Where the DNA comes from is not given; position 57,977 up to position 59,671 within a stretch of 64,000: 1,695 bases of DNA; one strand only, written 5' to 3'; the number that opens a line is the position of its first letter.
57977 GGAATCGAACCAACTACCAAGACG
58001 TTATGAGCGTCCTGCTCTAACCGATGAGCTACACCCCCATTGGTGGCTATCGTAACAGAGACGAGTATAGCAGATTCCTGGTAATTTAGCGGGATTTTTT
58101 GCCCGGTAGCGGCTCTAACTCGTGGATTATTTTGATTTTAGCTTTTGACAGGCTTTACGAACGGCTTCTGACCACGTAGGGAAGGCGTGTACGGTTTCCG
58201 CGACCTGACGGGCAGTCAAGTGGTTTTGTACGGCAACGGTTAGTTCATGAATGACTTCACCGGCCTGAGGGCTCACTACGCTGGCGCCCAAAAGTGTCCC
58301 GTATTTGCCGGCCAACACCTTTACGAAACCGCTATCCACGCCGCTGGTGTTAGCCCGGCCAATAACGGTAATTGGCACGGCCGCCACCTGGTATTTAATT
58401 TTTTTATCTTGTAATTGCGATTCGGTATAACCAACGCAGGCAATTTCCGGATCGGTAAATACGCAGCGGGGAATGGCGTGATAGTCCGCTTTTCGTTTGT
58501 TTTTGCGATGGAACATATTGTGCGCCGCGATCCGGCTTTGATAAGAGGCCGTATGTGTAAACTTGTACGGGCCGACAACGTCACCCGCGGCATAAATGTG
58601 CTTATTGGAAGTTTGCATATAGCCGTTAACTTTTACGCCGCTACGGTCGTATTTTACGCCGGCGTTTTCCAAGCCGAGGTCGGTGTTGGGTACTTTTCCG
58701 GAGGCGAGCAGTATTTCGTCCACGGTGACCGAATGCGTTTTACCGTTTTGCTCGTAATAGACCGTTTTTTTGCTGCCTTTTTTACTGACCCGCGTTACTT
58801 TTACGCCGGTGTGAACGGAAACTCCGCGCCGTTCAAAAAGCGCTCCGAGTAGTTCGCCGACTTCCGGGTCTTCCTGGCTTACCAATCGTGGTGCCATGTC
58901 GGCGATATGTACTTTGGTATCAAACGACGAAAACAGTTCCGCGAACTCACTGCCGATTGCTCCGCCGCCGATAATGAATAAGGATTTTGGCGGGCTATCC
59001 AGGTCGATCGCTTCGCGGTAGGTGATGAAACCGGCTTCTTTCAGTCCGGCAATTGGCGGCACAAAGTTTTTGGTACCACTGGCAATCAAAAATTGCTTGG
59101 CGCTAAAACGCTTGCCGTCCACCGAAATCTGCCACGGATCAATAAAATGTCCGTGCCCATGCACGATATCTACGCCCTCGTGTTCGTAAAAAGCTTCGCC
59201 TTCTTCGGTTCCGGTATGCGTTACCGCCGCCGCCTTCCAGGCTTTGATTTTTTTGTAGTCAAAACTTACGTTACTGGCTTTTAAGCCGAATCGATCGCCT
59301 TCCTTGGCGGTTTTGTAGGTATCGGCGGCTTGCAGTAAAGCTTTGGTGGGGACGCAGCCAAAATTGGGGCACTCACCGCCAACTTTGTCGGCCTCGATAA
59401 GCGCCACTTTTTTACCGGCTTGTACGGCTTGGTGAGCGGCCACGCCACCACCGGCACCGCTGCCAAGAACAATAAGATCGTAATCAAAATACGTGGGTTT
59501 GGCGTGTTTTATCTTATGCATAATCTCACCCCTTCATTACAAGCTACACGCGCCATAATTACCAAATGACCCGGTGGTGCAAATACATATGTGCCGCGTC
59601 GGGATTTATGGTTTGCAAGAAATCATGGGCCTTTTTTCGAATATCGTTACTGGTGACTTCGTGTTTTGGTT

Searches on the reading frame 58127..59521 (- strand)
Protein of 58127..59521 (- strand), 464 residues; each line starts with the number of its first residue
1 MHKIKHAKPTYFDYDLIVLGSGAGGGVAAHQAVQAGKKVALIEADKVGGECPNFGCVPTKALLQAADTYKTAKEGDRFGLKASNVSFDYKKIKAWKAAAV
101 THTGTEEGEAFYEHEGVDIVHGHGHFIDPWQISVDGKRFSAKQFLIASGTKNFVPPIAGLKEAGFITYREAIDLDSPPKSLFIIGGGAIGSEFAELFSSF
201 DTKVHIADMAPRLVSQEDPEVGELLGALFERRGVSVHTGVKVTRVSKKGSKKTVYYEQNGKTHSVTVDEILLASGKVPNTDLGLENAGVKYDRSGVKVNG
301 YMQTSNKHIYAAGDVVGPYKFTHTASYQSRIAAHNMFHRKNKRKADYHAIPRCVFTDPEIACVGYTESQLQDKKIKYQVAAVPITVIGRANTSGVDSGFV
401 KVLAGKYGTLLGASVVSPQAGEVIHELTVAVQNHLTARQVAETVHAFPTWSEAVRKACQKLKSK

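Call 80: search_protein_families(library=pfam, proteins=[window:58127-59521:-], max_evalue=0.00001)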
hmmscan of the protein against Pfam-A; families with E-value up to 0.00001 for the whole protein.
window:58127-59521:- (464 aa): 6 families
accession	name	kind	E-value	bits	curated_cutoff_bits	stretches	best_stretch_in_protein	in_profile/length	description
PF07992.20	Pyr_redox_2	-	6.5e-61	206.7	26.1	1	14-328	1-290/291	Pyridine nucleotide-disulphide oxidoreductase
PF02852.28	Pyr_redox_dim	-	7.8e-32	110.2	25.3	1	350-457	1-109/110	Pyridine nucleotide-disulphide oxidoreductase, dimerisation domain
PF00070.33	Pyr_redox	-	6.4e-17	62.3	22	1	181-252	2-73/82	Pyridine nucleotide-disulphide oxidoreductase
PF13450.12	NAD_binding_8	-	4.6e-07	30.5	21.9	0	18-52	1-36/68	NAD(P)-binding Rossmann-like domain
PF03486.20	HI0933_like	-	1.7e-06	28.1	50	0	15-47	2-34/244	HI0933-like protein Rossmann domain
PF12831.13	FAD_oxidored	-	3.4e-06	27.1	27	0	15-49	1-36/416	FAD dependent oxidoreductase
